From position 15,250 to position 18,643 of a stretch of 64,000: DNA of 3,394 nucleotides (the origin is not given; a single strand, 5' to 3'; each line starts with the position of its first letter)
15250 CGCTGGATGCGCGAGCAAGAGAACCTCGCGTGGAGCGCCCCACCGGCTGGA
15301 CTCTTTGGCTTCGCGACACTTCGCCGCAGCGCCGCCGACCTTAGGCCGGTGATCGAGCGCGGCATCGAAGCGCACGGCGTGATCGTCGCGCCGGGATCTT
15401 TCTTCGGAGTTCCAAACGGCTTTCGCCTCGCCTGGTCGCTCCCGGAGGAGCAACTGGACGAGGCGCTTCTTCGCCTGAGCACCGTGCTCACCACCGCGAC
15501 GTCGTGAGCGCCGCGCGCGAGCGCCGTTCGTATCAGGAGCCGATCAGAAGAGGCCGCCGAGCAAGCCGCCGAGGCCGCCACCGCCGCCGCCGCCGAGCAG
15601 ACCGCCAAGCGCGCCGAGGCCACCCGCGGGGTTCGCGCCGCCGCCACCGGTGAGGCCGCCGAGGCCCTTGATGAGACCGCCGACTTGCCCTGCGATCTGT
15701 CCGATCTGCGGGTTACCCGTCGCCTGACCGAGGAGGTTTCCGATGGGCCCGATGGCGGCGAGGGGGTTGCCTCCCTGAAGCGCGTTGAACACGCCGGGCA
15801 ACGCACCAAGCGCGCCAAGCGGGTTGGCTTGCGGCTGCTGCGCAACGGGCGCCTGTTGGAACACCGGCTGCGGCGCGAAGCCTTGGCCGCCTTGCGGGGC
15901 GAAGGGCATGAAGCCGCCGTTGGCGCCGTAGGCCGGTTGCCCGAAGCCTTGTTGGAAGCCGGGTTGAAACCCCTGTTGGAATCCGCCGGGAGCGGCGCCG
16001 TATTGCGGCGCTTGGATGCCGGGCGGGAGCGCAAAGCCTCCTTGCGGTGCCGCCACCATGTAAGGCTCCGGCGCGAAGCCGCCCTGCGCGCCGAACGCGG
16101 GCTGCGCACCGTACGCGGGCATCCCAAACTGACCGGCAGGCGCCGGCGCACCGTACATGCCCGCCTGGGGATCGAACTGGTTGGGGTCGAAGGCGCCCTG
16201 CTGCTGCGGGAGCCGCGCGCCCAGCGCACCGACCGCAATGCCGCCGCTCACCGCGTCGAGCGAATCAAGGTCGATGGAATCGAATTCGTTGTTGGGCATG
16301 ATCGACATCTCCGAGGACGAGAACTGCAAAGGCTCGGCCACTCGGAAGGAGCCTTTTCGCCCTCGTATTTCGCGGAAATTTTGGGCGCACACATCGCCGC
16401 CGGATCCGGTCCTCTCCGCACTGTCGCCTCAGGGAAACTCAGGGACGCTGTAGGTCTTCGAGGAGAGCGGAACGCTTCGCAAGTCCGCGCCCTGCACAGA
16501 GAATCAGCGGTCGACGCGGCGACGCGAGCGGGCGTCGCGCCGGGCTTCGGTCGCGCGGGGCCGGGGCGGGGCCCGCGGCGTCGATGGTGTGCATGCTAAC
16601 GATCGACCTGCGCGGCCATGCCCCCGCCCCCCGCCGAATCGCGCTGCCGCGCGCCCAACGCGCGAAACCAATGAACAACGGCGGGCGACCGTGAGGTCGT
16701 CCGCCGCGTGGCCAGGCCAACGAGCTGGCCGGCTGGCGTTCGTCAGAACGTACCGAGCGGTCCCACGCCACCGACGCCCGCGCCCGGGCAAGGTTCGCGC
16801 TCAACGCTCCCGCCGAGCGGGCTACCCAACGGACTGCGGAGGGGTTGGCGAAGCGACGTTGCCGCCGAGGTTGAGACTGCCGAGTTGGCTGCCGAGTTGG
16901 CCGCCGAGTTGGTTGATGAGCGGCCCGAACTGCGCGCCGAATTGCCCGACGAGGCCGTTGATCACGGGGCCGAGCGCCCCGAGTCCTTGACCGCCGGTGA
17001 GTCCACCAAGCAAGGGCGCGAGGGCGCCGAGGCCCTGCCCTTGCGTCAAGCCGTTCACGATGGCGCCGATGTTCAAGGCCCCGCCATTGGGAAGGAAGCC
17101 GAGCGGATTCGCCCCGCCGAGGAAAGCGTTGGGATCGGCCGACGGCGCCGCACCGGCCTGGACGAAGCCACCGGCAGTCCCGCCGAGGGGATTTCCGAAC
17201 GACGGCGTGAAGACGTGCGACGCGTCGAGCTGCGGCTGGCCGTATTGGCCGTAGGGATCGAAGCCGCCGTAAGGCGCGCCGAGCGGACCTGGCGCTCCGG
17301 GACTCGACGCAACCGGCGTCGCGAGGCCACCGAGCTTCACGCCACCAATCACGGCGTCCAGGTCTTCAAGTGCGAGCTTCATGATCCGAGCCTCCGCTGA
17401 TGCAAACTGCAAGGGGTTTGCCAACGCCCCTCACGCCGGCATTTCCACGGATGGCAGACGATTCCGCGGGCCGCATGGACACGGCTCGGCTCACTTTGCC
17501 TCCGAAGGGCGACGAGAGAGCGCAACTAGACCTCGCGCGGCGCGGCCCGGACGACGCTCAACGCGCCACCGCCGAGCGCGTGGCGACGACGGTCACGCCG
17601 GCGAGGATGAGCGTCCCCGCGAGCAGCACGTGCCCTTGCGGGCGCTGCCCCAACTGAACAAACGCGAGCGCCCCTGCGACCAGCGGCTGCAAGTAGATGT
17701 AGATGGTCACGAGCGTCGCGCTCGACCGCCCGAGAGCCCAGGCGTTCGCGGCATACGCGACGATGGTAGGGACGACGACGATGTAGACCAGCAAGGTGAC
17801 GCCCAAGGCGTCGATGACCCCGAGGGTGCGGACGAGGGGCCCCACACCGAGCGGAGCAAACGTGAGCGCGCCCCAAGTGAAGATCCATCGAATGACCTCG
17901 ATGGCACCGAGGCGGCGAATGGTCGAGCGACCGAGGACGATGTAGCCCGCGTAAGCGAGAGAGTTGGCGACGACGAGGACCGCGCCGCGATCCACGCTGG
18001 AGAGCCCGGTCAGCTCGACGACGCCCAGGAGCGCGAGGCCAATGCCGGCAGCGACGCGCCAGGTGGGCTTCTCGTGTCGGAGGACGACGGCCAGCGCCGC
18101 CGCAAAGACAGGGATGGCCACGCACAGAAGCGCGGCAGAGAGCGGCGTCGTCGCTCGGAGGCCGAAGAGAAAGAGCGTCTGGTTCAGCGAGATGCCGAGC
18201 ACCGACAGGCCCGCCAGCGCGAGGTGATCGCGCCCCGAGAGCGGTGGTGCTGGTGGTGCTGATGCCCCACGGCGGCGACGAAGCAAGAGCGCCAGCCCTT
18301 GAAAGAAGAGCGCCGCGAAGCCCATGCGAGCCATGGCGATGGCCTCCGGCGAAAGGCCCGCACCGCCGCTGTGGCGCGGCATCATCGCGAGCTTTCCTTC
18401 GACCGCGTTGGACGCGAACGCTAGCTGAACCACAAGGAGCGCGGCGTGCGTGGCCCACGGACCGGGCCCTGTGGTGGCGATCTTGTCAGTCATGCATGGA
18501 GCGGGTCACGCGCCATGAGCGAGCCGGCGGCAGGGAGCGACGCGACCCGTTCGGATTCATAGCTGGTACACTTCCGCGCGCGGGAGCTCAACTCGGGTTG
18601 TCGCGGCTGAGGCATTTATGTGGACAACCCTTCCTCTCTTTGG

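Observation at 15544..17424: Two tandem paralogous Gly/Gln-rich proteins with double-glycine (GG) leader-like N-termini, next to a DMT transporter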

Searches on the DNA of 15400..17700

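Call 60: search_rna_families(source=window, start=15400, end=17700, threshold=evalue, max_evalue=1)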
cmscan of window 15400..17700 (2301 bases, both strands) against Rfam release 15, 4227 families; matches with E-value up to 1: 0.
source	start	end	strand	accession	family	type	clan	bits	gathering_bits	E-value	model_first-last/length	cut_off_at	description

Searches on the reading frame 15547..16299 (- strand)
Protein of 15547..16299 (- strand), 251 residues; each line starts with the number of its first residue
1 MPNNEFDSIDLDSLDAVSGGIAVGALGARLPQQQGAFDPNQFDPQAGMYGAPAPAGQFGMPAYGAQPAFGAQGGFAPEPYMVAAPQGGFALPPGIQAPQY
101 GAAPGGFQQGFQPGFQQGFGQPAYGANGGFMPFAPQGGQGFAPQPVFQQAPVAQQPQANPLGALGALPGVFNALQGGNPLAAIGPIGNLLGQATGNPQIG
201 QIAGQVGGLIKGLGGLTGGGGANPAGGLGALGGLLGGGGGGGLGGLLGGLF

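Call 4: search_protein_families(library=pfam, proteins=[window:15547-16299:-], max_evalue=1)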
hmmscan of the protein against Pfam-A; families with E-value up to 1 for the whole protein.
seq(251 aa): 0 families

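Call 5: search_protein_families(library=ncbifam, proteins=[window:15547-16299:-], max_evalue=1)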
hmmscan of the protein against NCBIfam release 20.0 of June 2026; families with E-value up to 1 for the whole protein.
seq(251 aa): 0 families

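Call 8: find_homologous_proteins(query=window:15547-16299:-, max_evalue=0.01)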
Query seq(251 aa) (251 aa): 1 proteins with E <= 0.01 among 8000 candidates.
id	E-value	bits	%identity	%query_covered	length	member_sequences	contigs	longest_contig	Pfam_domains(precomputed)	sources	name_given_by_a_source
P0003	8.3e-143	493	99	100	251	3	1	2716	-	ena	-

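Call 14: find_encoding_contigs(protein=P0003, flank=10000, max_places=6)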
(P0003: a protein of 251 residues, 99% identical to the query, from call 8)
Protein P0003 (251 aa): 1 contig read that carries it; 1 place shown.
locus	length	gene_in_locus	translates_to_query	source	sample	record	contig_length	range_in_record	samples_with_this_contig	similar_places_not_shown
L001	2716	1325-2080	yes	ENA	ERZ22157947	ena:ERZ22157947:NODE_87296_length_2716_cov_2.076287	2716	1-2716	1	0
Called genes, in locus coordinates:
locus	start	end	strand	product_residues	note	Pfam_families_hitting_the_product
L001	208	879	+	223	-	-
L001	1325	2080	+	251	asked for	-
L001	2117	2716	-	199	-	?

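Call 46: find_related_loci(query=A2, collection=metagenome_contigs, flank=10000)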
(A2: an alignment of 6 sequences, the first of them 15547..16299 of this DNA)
Query A2 (251 aa) in metagenome_contigs; peptide patterns used: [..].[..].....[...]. (x = any residue, [..] = any of these).
545 stretches matched a pattern, but none encodes a relative of the query by tblastn (E <= 1e-3).

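Call 58: predict_structure(alignment_id=A3)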
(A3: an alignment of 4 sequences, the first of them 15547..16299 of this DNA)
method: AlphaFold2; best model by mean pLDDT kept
length: 251 residues; sequences in the alignment: 4
mean_pLDDT: 45.8   pTM: 0.21
mean pLDDT of the five models: 45.8, 42.4, 42.3, 39.5, 35.9
residues with pLDDT >= 90: 0; 70-90: 1; 50-70: 62; < 50: 188
segments of 3 or more residues with pLDDT < 50: 1-3, 5-7, 9-134, 136-161, 218-224, 226-229, 231-233, 236-242, 244-246, 248-251
pLDDT, mean of each block of 10 residues (from residue 1): 46 46 41 42 45 40 40 36 40 42 35 36 38 41 38 43 56 61 67 62 61 50 47 46 46 45
secondary structure, 60 per line:
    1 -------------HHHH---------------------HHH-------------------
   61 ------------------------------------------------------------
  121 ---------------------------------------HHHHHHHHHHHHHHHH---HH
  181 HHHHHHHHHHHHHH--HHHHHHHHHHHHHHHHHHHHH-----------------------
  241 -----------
elements in order: H14-17 H160-175 H179-194 H197-217

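Call 72: list_cluster_members(proteins=[window:15547-16299:-, P0001, L083:10674-11420:-, L086:3335-4060:-])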
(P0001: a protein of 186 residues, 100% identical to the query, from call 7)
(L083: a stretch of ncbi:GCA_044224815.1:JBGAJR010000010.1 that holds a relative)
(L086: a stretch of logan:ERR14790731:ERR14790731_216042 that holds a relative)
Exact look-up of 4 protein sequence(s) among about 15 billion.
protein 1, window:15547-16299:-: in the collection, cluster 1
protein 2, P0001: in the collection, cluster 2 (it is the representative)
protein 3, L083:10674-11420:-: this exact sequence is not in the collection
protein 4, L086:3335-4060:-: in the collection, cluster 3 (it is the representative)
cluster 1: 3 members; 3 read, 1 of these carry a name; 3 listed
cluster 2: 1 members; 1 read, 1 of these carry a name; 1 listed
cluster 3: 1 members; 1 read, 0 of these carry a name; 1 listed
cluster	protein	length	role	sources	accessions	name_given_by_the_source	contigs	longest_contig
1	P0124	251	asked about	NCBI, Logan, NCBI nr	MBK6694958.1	MAG: hypothetical protein IPG50_22515 [Myxococcales bacterium] | hypothetical protein [Myxococcales bacterium]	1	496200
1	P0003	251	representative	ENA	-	-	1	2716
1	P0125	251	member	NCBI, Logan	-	-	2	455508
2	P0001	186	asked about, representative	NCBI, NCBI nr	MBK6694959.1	MAG: hypothetical protein IPG50_22520 [Myxococcales bacterium] | hypothetical protein [Myxococcales bacterium]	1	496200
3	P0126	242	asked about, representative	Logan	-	-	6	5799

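Call 73: search_solved_structures(query=A2, max_evalue=1)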
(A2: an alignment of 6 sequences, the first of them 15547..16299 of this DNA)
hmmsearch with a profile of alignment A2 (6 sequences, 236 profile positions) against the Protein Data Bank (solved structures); distinct sequences matched with E-value up to 1: 0.

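Call 74: find_encoding_contigs(protein=P0125, flank=10000, max_places=3)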
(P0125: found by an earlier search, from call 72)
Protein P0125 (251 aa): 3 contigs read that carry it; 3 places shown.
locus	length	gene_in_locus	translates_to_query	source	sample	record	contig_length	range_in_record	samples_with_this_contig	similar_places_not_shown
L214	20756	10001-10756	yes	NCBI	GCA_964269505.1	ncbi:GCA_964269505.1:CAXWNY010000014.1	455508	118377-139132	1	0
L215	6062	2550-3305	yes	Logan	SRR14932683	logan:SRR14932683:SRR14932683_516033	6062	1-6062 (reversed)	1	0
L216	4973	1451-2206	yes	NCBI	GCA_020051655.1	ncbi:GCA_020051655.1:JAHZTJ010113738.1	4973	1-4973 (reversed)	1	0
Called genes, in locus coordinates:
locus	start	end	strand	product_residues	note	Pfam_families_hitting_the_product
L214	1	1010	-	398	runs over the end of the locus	PF02463:SMC_N, PF13175:AAA_15 (weak), PF13476:AAA_23, PF13304:AAA_21 (faint)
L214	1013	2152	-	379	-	PF00712:DNA_pol3_beta, PF02767:DNA_pol3_beta_2, PF02768:DNA_pol3_beta_3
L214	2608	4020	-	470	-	-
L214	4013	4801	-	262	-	PF24463:DUF7577 (weak)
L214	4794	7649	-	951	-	PF01578:Cytochrom_C_asm, PF16327:CcmF_C, PF03918:CcmH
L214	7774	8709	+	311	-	PF00892:EamA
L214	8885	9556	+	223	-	-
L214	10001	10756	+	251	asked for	-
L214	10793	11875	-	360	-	PF00155:Aminotran_1_2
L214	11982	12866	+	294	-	-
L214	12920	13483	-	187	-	-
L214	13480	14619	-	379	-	PF01052:FliMN_C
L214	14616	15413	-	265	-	PF01209:Ubie_methyltran, PF05175:MTS, PF13489:Methyltransf_23, PF06325:PrmA (weak), PF08241:Methyltransf_11, PF08242:Methyltransf_12, PF13649:Methyltransf_25, PF13847:Methyltransf_31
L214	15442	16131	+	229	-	-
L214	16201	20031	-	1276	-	PF14559:TPR_19 (weak)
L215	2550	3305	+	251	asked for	-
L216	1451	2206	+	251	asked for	-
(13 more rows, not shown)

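Call 84: search_protein_families(library=padloc, proteins=[window:15547-16299:-], max_evalue=0.1)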
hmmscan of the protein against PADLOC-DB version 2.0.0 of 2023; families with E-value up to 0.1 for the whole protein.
window:15547-16299:- (251 aa): 0 families

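Call 85: search_protein_families(library=phrogs, proteins=[window:15547-16299:-], max_evalue=0.1)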
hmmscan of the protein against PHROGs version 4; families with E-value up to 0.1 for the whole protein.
window:15547-16299:- (251 aa): 0 families

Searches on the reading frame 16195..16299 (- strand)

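Call 22: search_protein_families(library=ncbifam, proteins=[window:16195-16299:-], max_evalue=10)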
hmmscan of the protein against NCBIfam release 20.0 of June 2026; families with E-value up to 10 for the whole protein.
seq(35 aa): 0 families

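Call 23: search_protein_families(library=pfam, proteins=[window:16195-16299:-], max_evalue=10)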
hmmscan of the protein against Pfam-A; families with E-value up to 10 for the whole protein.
seq(35 aa): 1 family
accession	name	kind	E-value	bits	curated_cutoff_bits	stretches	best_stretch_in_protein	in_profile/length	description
PF10439.15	Bacteriocin_IIc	-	0.031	14.7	27.1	1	5-24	3-23/59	Bacteriocin class II with double-glycine leader peptide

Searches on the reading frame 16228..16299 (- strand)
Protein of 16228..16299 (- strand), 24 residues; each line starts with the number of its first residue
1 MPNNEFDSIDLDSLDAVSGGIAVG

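Call 22: search_protein_families(library=ncbifam, proteins=[window:16228-16299:-], max_evalue=10)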
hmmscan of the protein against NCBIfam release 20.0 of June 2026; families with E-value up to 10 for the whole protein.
seq(24 aa): 0 families

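Call 23: search_protein_families(library=pfam, proteins=[window:16228-16299:-], max_evalue=10)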
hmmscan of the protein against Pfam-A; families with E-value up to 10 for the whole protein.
seq(24 aa): 1 family
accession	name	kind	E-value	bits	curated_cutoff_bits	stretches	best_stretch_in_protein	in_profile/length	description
PF10439.15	Bacteriocin_IIc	-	0.051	14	27.1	1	5-20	3-18/59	Bacteriocin class II with double-glycine leader peptide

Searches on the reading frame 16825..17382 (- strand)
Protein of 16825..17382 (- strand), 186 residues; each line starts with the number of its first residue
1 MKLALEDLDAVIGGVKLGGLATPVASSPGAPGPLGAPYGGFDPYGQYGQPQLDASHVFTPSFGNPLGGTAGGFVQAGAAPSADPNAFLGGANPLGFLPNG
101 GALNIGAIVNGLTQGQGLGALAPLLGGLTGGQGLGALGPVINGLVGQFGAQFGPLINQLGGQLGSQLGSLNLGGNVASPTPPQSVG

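Call 4: search_protein_families(library=pfam, proteins=[window:16825-17382:-], max_evalue=1)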
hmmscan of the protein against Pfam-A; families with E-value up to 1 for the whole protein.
seq(186 aa): 0 families

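Call 5: search_protein_families(library=ncbifam, proteins=[window:16825-17382:-], max_evalue=1)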
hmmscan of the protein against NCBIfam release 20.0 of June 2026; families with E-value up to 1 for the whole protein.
seq(186 aa): 0 families

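Call 7: find_homologous_proteins(query=window:16825-17382:-, max_evalue=0.01)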
Query seq(186 aa) (186 aa): 2 proteins with E <= 0.01 among 3977 candidates.
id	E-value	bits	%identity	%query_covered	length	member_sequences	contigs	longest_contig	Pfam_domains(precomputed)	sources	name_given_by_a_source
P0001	1.6e-106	373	100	100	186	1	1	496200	-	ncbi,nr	ncbi:MAG: hypothetical protein IPG50_22520 [Myxococcales bacterium]|nr:hypothetical protein [Myxococ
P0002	1.2e-91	324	91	97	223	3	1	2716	-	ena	-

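Call 13: find_encoding_contigs(protein=P0001, flank=10000, max_places=6)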
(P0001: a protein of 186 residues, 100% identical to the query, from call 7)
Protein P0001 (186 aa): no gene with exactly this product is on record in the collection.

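Call 30: search_protein_representatives(protein=P0002)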
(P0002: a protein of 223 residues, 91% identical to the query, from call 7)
Query: 223 residues. Proteins with E-value up to 0.001 (for the whole library): 1; up to 1e-10: 1; up to 1e-30: 1. The best 1 are listed.
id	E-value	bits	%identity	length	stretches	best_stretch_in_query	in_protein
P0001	3.5e-93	328.4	94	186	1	1-187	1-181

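Call 84: search_protein_families(library=padloc, proteins=[P0002], max_evalue=0.1)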
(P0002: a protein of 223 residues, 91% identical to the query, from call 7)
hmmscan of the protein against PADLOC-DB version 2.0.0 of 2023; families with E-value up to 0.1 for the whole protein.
P0002 (223 aa): 0 families

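Call 85: search_protein_families(library=phrogs, proteins=[P0002], max_evalue=0.1)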
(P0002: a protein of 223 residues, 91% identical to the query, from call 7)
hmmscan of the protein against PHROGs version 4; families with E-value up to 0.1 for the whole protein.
P0002 (223 aa): 0 families

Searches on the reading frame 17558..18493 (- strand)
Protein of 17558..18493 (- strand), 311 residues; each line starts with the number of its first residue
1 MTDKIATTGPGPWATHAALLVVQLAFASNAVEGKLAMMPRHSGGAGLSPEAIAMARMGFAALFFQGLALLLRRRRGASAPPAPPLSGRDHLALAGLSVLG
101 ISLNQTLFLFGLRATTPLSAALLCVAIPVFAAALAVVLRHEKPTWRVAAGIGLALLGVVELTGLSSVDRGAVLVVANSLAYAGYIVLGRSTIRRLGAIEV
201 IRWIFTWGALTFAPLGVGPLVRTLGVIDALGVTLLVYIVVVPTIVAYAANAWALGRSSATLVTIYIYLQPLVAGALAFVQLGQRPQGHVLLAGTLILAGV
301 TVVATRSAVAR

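Call 4: search_protein_families(library=pfam, proteins=[window:17558-18493:-], max_evalue=1)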
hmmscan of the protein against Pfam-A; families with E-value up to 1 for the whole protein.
window:17558-18493:- (311 aa): 1 family
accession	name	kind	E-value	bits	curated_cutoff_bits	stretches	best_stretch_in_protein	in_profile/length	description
PF00892.27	EamA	-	6e-28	98.3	28.2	2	27-159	15-131/135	EamA-like transporter family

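Call 5: search_protein_families(library=ncbifam, proteins=[window:17558-18493:-], max_evalue=1)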
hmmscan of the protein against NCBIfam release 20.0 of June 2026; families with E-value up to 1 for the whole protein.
window:17558-18493:- (311 aa): 4 families
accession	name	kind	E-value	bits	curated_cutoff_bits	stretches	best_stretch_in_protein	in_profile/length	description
TIGR00950.1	2A78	equivalog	9.5e-20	71.1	230.2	1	51-300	20-263/264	carboxylate/amino acid/amine transporter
NF008432.0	PRK11272.1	equivalog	1.6e-06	27.6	270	1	72-306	57-288/294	drug/metabolite exporter YedA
NF008523.0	PRK11453.1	equivalog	0.0013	18.4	472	1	98-302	65-284/299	O-acetylserine/cysteine exporter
NF050077.1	pilus_FilA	exception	0.06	12.8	220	1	274-302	162-190/279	putative pilus system protein FilA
